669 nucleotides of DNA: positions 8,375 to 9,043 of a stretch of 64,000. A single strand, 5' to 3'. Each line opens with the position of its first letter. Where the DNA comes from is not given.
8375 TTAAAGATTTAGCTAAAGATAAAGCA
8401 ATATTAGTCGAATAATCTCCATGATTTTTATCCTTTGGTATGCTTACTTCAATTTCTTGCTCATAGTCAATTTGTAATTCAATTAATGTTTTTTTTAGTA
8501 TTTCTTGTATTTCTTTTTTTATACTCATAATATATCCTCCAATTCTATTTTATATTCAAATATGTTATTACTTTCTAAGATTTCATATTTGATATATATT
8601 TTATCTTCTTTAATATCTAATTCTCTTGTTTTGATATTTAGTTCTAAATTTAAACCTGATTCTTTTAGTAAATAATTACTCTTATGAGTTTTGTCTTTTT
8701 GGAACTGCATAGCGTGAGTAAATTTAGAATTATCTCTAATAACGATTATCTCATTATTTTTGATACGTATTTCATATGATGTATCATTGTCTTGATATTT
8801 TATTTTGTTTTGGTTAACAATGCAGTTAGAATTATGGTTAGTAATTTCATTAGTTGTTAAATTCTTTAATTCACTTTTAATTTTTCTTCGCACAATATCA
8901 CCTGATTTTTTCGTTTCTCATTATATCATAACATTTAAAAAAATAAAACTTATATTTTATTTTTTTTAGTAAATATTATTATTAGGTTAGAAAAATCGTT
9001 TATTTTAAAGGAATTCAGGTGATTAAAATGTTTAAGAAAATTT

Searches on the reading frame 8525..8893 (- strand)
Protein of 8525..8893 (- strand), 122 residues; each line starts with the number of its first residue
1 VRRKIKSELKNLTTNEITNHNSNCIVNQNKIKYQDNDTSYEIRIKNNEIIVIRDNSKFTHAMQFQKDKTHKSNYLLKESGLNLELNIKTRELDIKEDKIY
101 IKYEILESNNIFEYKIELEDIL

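Call 73: search_protein_families(library=pfam, proteins=[window:8525-8893:-], max_evalue=0.00001)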
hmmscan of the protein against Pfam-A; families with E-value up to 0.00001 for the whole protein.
window:8525-8893:- (122 aa): 1 family
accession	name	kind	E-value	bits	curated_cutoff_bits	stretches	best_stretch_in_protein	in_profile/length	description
PF09148.16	DUF1934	-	4e-06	27.3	22.5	1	21-110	28-119/128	Domain of unknown function (DUF1934)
